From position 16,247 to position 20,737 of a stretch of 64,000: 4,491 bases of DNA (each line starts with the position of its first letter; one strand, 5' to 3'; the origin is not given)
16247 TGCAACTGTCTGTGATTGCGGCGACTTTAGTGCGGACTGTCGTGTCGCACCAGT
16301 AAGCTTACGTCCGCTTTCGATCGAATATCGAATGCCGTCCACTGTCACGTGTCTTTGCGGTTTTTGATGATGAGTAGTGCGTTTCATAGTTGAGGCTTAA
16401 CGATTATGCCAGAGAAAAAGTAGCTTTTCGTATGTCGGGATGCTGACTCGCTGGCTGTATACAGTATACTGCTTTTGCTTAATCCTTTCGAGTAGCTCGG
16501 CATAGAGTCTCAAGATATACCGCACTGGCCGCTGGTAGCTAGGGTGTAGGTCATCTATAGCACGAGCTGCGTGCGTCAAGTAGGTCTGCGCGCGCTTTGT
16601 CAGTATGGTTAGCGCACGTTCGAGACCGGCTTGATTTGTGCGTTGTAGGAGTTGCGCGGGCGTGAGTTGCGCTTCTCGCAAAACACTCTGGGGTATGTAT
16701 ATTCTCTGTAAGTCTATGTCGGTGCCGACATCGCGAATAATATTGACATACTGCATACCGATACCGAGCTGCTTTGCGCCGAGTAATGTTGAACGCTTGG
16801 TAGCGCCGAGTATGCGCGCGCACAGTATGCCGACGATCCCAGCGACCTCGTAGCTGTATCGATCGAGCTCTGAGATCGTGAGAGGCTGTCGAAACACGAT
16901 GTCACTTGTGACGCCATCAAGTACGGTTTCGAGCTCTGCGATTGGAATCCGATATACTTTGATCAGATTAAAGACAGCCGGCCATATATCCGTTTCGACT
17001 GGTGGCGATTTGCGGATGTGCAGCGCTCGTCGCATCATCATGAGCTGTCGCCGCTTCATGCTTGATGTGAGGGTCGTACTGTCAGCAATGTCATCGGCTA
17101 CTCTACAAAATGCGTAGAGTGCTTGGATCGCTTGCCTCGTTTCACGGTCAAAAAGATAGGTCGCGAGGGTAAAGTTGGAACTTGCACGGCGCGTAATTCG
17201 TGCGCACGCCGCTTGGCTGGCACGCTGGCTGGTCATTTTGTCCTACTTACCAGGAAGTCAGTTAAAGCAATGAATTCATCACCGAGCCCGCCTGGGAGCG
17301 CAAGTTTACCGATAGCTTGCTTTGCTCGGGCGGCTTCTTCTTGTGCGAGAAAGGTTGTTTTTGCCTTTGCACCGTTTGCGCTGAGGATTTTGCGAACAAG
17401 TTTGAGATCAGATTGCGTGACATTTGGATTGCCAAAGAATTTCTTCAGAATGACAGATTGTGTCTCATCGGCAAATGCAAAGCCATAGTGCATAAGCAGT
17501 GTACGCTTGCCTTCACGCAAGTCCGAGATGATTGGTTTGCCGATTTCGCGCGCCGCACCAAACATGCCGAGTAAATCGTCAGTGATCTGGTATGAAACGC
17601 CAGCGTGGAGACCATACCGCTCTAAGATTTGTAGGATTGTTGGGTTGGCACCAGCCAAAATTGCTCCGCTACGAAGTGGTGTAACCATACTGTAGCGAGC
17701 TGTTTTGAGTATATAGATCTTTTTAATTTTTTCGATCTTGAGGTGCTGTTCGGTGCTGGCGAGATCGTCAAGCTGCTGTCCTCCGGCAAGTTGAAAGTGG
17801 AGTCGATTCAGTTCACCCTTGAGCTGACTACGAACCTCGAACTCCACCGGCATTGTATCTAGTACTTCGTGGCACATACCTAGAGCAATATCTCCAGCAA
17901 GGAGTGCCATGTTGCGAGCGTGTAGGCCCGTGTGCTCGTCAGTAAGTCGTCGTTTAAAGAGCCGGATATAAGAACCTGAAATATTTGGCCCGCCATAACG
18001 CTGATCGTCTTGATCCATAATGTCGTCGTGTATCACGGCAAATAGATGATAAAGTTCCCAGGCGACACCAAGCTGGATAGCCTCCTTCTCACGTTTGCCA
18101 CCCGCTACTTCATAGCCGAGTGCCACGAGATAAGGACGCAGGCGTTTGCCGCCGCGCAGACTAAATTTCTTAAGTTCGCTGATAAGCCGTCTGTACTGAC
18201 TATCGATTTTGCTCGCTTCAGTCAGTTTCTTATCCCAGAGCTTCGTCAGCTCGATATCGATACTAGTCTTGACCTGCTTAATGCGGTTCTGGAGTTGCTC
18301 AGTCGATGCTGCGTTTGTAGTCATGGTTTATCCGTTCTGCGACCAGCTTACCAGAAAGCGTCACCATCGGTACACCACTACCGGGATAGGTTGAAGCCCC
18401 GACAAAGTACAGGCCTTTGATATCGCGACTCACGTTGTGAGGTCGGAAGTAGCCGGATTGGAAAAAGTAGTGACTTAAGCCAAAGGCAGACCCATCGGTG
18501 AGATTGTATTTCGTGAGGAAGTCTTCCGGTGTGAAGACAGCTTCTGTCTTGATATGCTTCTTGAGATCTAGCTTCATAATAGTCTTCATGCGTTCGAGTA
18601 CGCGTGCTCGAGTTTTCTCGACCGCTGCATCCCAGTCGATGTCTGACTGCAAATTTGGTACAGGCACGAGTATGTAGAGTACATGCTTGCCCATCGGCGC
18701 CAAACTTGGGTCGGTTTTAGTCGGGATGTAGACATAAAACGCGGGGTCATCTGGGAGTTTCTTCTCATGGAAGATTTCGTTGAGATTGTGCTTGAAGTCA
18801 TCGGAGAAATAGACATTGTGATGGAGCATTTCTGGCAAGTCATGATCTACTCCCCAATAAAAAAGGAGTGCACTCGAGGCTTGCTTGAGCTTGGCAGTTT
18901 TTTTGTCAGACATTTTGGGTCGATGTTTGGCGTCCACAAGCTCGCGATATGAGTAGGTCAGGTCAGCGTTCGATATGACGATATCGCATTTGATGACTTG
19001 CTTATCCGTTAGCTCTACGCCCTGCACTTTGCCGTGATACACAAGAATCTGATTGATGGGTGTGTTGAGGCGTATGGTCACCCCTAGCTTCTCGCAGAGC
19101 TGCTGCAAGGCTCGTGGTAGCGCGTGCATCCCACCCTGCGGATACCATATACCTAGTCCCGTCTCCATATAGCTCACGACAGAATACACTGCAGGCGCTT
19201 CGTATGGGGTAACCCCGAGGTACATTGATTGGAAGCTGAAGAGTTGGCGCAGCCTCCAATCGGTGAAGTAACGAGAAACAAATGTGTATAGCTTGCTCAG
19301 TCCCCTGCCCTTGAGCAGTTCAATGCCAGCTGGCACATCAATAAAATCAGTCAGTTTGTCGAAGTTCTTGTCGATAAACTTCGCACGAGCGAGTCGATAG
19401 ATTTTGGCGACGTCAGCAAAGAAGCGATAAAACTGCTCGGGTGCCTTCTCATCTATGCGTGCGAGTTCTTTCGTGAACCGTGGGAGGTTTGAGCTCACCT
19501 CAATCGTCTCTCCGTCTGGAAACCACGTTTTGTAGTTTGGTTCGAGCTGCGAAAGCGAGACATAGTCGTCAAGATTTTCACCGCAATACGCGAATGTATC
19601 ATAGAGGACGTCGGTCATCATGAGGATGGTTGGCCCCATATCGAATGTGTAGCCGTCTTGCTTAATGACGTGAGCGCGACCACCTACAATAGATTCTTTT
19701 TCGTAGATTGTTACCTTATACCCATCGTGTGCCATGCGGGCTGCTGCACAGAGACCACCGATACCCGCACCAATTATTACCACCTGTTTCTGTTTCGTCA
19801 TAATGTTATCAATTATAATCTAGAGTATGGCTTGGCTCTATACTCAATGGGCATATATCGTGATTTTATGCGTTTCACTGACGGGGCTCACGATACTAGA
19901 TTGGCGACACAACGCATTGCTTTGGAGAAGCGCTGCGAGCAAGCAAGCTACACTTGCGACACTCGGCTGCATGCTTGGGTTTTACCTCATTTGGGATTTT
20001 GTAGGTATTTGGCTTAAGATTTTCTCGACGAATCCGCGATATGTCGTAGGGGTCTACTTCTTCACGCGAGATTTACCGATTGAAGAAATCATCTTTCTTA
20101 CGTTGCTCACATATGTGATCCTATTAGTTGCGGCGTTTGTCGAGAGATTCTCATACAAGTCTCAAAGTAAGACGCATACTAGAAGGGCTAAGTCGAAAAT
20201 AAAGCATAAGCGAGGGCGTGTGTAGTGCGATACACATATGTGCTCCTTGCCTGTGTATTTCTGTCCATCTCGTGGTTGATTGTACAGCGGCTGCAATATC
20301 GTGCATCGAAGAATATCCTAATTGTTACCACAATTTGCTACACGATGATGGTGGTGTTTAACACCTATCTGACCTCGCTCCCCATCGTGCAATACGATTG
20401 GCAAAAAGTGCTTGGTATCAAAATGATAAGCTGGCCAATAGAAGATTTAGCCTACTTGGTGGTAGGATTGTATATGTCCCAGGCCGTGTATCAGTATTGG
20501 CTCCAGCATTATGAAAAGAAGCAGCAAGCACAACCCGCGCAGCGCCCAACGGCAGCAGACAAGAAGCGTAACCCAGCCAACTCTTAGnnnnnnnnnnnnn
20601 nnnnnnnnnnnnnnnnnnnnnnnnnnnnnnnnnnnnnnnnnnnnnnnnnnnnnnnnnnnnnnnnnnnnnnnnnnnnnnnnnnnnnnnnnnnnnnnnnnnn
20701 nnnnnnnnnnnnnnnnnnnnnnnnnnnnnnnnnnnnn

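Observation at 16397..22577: C50-type carotenoid locus (crtI-crtE-crtB divergent from two half-cyclases and an elongase) in a genome that otherwise looks reduced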

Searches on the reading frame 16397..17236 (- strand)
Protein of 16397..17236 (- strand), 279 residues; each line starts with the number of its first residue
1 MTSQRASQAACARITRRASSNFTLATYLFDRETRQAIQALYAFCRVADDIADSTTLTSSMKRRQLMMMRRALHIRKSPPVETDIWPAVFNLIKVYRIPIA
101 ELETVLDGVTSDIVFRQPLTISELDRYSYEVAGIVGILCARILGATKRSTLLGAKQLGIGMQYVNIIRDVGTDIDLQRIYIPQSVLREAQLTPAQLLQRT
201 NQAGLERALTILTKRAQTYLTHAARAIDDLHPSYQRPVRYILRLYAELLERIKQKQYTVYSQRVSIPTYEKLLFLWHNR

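Call 3: search_protein_families(library=pfam, proteins=[window:16397-17236:-], max_evalue=0.01)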
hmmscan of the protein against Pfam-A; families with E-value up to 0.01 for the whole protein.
window:16397-17236:- (279 aa): 1 family
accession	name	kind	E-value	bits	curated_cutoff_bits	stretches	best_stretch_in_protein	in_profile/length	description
PF00494.24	SQS_PSY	-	4.1e-62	210.7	26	1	16-269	2-262/263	Squalene/phytoene synthase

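Call 4: search_protein_families(library=ncbifam, proteins=[window:16397-17236:-], max_evalue=0.01)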
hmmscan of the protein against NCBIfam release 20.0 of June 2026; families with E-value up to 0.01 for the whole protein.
window:16397-17236:- (279 aa): 6 families
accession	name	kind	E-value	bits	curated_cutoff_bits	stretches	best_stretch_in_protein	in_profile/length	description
TIGR03465.1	HpnD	equivalog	1.4e-57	194.8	278.6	1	15-277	2-263/267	presqualene diphosphate synthase HpnD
TIGR03464.1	HpnC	equivalog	1e-38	133.4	250.45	1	17-276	4-263/267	squalene synthase HpnC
NF045686.1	PhytoSynCyanob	equivalog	1.1e-38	133.1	550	1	3-275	16-300/310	15-cis-phytoene synthase CrtB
NF045921.1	PhytnSynCrtBRhod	equivalog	3.9e-36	125.1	500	1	7-276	6-273/307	15-cis-phytoene synthase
NF042419.1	Phyto_syn_CrtB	equivalog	7.4e-30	104.5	480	1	18-275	14-279/306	15-cis-phytoene synthase CrtB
TIGR01559.1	squal_synth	equivalog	4.7e-11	42.5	286.75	1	10-229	5-243/337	squalene synthase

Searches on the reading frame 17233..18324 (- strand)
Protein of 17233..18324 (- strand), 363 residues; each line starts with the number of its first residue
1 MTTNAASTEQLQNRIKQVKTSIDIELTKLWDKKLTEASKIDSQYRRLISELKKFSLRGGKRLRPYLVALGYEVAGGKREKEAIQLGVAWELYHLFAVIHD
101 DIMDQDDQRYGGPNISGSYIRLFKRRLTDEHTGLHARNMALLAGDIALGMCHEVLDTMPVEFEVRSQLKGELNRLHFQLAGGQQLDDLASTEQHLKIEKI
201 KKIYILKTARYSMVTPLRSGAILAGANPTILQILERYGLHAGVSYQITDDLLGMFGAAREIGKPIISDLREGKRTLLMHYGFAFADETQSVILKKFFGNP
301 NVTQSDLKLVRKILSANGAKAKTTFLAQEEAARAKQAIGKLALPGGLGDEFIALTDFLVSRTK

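Call 3: search_protein_families(library=pfam, proteins=[window:17233-18324:-], max_evalue=0.01)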
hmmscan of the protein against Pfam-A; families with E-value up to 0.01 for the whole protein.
window:17233-18324:- (363 aa): 1 family
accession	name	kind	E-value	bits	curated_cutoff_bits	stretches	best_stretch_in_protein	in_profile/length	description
PF00348.22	polyprenyl_synt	-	3.8e-42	144.7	27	1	54-310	10-247/251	Polyprenyl synthetase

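Call 4: search_protein_families(library=ncbifam, proteins=[window:17233-18324:-], max_evalue=0.01)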
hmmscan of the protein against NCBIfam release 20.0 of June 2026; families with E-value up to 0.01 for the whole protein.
window:17233-18324:- (363 aa): 16 families
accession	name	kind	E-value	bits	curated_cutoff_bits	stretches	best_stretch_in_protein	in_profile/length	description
NF041169.1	f2_encap_cargo4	exception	2.5e-55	188.1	450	1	55-362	46-333/334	family 2 encapsulin nanocompartment cargo protein polyprenyl transferase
NF042416.1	GFPPS_Mycobact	equivalog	1e-45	156.3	600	1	26-337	9-324/350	bifunctional (2E,6E)-farnesyl/geranyl diphosphate synthase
NF040698.1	IdsA_Meth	equivalog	9.8e-41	140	468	1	9-362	5-327/328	short chain isoprenyl diphosphate synthase IdsA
NF041003.1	GGPP_syn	equivalog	1.8e-39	135.7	500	1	40-363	21-326/326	geranylgeranyl diphosphate synthase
NF045485.1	FPPsyn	subfamily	5.1e-34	117.7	275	1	30-291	8-257/288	farnesyl diphosphate synthase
NF045549.1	GGPPsyn_IdsB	equivalog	5.5e-25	88.1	475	1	58-362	64-345/346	geranylgeranyl diphosphate synthase IdsB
NF045685.1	GGPPSynCrtE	equivalog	6.9e-25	87.7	460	1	40-282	22-253/293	geranylgeranyl diphosphate synthase CrtE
TIGR02748.1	GerC3_HepT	equivalog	5.9e-24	84.7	456.55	1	56-336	40-293/319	heptaprenyl diphosphate synthase component II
TIGR02749.1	prenyl_cyano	equivalog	3.3e-23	82.2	383.2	1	47-361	32-320/322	solanesyl diphosphate synthase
NF042417.1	NPPPS_Mycobact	equivalog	4.4e-21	75.3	600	1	50-361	47-333/335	nonaprenyl/(2E,6E)-farnesyl/geranylgeranyl diphosphat synthase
NF040789.2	gerfarn_diphsyn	equivalog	9e-19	67.8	560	1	81-339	83-322/345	geranylfarnesyl diphosphate synthase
NF008140.0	PRK10888.1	equivalog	1.8e-18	67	412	2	181-341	144-302/323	octaprenyl diphosphate synthase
NF045628.1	HxpDPsynlarge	equivalog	2.3e-18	66.2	500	1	55-283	30-236/311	hexaprenyl-diphosphate synthase large subunit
NF007877.0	PRK10581.1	equivalog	5.3e-18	65.2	321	1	43-286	28-260/299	(2E,6E)-farnesyl diphosphate synthase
NF040627.1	GFPS_Meth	equivalog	1.9e-10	40.7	600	1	54-255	35-211/285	geranylfarnesyl diphosphate synthase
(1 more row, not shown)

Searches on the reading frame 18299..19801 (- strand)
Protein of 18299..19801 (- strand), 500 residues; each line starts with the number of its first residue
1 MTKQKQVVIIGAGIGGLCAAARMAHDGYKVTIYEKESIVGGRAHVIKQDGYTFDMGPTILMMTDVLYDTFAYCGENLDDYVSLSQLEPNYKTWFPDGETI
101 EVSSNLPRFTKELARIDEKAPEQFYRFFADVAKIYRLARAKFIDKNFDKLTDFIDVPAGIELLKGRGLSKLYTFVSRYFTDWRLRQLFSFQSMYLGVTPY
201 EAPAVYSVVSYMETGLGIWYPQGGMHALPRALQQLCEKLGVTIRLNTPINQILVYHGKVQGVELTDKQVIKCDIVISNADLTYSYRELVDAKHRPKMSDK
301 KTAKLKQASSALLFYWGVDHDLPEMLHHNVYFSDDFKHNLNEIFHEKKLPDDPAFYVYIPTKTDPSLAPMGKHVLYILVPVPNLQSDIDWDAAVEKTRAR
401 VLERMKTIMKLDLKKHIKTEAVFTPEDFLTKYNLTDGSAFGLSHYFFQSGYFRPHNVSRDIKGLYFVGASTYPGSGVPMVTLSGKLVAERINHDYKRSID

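Call 3: search_protein_families(library=pfam, proteins=[window:18299-19801:-], max_evalue=0.01)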
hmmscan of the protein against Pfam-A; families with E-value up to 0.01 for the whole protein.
window:18299-19801:- (500 aa): 13 families
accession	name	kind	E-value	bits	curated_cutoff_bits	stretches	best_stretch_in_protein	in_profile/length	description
PF01593.30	Amino_oxidase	-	7.1e-45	154.5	19.8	1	14-491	1-442/443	Flavin containing amine oxidoreductase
PF13450.12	NAD_binding_8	-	3.8e-15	56.3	21.9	1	9-64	1-56/68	NAD(P)-binding Rossmann-like domain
PF01266.30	DAO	-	6.7e-14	52.6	27.9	2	7-41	2-37/353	FAD dependent oxidoreductase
PF07992.20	Pyr_redox_2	-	1e-09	38.7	26.1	1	5-41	1-38/291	Pyridine nucleotide-disulphide oxidoreductase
PF00890.30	FAD_binding_2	-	2.2e-08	34.2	20.4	1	7-44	2-39/414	FAD binding domain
PF03486.20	HI0933_like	-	6.9e-08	32.7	50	1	6-40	2-36/244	HI0933-like protein Rossmann domain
PF12831.13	FAD_oxidored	-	1.3e-07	31.8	27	1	6-42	1-37/416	FAD dependent oxidoreductase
PF00996.24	GDI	-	4.8e-06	25.8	23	1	219-279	224-284/436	GDP dissociation inhibitor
PF06100.17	MCRA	-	0.00012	21.6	23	1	4-66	1-69/495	MCRA family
PF00070.33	Pyr_redox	-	0.00014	22.7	22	0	7-37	2-32/82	Pyridine nucleotide-disulphide oxidoreductase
PF01946.23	Thi4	-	0.00062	19.5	26.2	1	5-42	18-56/235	Thi4 family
PF01134.28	GIDA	-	0.0011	18.6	22.1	0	6-34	1-29/391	Glucose inhibited division protein A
PF01494.25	FAD_binding_3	-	0.0054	16.4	22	0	6-48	3-47/349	FAD binding domain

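Call 4: search_protein_families(library=ncbifam, proteins=[window:18299-19801:-], max_evalue=0.01)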
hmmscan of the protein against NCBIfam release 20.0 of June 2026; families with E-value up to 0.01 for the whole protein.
window:18299-19801:- (500 aa): 92 families (the best 25 are shown)
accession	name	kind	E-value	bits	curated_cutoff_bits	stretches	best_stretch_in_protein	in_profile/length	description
TIGR02734.1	crtI_fam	subfamily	1.9e-156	521.7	238.1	1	7-496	1-493/504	phytoene desaturase family protein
NF058655.1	CrtID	equivalog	1.4e-130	436.3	640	1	7-488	1-478/478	bifunctional phytoene desaturase/3,4-desaturase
NF042421.1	hydcarot_desat_CrtD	equivalog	1.2e-97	327.4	500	1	5-493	2-485/487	1-hydroxycarotenoid 3,4-desaturase CrtD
NF045637.1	carotdesatCrtDProt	equivalog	5e-91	305.6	580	1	7-494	1-485/485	1-hydroxycarotenoid 3,4-desaturase CrtD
TIGR02730.1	carot_isom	equivalog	9.3e-44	150.1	586.9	1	7-494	3-491/493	carotenoid isomerase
TIGR02733.1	desat_CrtD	equivalog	4.1e-32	111.5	549.7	2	180-491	183-488/492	C-3',4' desaturase CrtD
NF045689.1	BCarotKetCrtO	equivalog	6e-27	94.4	1000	1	4-477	3-523/563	beta-carotene ketolase CrtO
NF005560.0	PRK07233.1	equivalog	1.1e-17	64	252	2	6-54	2-50/435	hypothetical protein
NF005547.0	PRK07208.1-3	equivalog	1.3e-15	57.1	380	2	2-56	2-56/465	hypothetical protein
NF005548.0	PRK07208.1-4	equivalog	1.6e-13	50.1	389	1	3-57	2-56/488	hypothetical protein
TIGR03467.1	HpnE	equivalog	2.3e-12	47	283.05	1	7-62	1-58/430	hydroxysqualene dehydroxylase HpnE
TIGR00562.1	proto_IX_ox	equivalog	8.3e-12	44.4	97.85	1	4-74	2-75/470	protoporphyrinogen oxidase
NF005313.0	PRK06847.1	subfamily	4.7e-10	39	372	1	1-36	1-36/375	hypothetical protein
NF005508.0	PRK07121.1-1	equivalog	5.2e-09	35.2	537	1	4-45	20-61/497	FAD-binding protein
NF008845.0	PRK11883.1-5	equivalog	1.2e-08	33.7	560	1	2-58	2-64/468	protoporphyrinogen oxidase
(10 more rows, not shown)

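Call 48: search_solved_structures(query=window:18299-19801:-, max_evalue=1e-10)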
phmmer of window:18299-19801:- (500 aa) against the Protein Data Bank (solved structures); distinct sequences matched with E-value up to 1e-10: 3.
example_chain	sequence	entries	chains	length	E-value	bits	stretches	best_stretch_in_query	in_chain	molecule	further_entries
4rep_A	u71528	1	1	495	1.4e-92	314.3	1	5-493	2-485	Gamma-carotene desaturase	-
4dgk_A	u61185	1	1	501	1.2e-83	284.8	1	5-489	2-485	Phytoene dehydrogenase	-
3ka7_A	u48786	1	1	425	1.3e-13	53.8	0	7-57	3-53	Oxidoreductase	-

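Call 77: find_homologous_proteins(query=window:18299-19801:-, max_evalue=1e-40)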
Query window:18299-19801:- (500 aa): 2283 proteins with E <= 1e-40 among 8000 candidates; the best 120 are listed.
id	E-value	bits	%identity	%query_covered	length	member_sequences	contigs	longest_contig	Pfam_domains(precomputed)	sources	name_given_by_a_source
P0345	0.0e+0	1158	100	100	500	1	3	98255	PF01266.31,PF01593.31,PF13450.13,PF00890.31,PF07992.21,PF03486.21,PF00996.25,PF12831.14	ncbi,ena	-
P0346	0.0e+0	1013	87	99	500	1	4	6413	PF01266.31,PF01593.31,PF13450.13,PF00890.31,PF07992.21,PF03486.21,PF00996.25,PF12831.14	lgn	-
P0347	9.1e-291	983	84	100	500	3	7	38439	PF01266.31,PF01593.31,PF13450.13,PF00890.31,PF07992.21,PF03486.21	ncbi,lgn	-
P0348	3.0e-269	912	77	97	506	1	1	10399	PF01266.31,PF01593.31,PF13450.13,PF00890.31,PF07992.21,PF00070.34,PF03486.21,PF00996.25,PF12831.14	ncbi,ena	ncbi:MAG: phytoene desaturase family protein [bacterium]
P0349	4.7e-269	911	78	98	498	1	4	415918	PF01266.31,PF01593.31,PF13450.13,PF00890.31,PF07992.21,PF03486.21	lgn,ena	-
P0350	4.3e-264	895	77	98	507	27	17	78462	PF01266.31,PF01593.31,PF13450.13,PF00890.31,PF07992.21,PF03486.21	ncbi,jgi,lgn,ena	-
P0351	6.5e-262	888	77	98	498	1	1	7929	PF01266.31,PF01593.31,PF13450.13,PF00890.31,PF07992.21,PF03486.21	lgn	-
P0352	8.5e-260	881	76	96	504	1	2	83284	PF01266.31,PF01593.31,PF13450.13,PF00890.31,PF07992.21,PF03486.21,PF12831.14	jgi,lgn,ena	-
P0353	9.8e-260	881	75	99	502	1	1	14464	PF01266.31,PF01593.31,PF13450.13,PF00890.31,PF07992.21,PF03486.21,PF12831.14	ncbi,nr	ncbi:phytoene desaturase [Candidatus Saccharibacteria bacterium]|nr:phytoene desaturase [Candidatus 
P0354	4.0e-259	879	76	99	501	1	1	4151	PF01266.31,PF01593.31,PF13450.13,PF00890.31,PF07992.21,PF03486.21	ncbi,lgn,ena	-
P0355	1.7e-257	873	76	99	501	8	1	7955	PF01266.31,PF01593.31,PF13450.13,PF00890.31,PF07992.21,PF03486.21,PF13454.13,PF12831.14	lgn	-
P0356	2.9e-255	866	74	98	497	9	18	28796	PF01266.31,PF01593.31,PF13450.13,PF00890.31,PF07992.21,PF00070.34,PF03486.21,PF12831.14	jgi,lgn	jgi:phytoene desaturase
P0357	4.2e-255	865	74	99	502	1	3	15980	PF01266.31,PF01593.31,PF13450.13,PF00890.31,PF07992.21,PF00070.34,PF03486.21,PF13454.13,PF12831.14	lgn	-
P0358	4.0e-253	859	73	99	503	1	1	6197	PF01266.31,PF01593.31,PF13450.13,PF00890.31,PF07992.21,PF03486.21,PF12831.14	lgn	-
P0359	1.4e-252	857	74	99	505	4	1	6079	PF01266.31,PF01593.31,PF13450.13,PF00890.31,PF07992.21,PF03486.21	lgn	-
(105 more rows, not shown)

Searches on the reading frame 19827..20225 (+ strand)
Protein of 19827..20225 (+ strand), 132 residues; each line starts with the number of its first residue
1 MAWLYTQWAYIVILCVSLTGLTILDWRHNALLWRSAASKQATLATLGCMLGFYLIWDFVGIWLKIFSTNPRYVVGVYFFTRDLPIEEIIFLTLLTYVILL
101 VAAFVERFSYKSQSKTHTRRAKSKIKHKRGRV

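Call 3: search_protein_families(library=pfam, proteins=[window:19827-20225:+], max_evalue=0.01)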
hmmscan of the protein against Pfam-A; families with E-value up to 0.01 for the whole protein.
window:19827-20225:+ (132 aa): 0 families

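Call 4: search_protein_families(library=ncbifam, proteins=[window:19827-20225:+], max_evalue=0.01)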
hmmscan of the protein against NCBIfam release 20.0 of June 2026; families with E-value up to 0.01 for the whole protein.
window:19827-20225:+ (132 aa): 1 family
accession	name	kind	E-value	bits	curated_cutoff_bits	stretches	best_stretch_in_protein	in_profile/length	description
TIGR03462.1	CarR_dom_SF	subfamily_domain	1.9e-12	47.5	39.4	1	8-101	1-88/89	lycopene cyclase domain-containing protein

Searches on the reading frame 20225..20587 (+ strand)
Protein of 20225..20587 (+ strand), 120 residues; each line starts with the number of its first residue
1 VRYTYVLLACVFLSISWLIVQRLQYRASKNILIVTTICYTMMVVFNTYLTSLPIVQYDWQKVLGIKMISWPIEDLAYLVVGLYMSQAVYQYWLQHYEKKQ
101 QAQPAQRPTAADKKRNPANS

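Call 3: search_protein_families(library=pfam, proteins=[window:20225-20587:+], max_evalue=0.01)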
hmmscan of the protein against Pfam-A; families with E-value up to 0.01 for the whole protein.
window:20225-20587:+ (120 aa): 1 family
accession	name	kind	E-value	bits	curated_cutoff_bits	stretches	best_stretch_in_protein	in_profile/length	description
PF18916.5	Lycopene_cyc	-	2.1e-09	38.3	27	1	3-92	4-92/92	Lycopene cyclase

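Call 4: search_protein_families(library=ncbifam, proteins=[window:20225-20587:+], max_evalue=0.01)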
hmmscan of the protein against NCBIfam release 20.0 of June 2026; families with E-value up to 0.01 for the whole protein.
window:20225-20587:+ (120 aa): 1 family
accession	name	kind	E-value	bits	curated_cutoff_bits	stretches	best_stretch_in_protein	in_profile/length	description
TIGR03462.1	CarR_dom_SF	subfamily_domain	1.1e-10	41.9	39.4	1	3-83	3-83/89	lycopene cyclase domain-containing protein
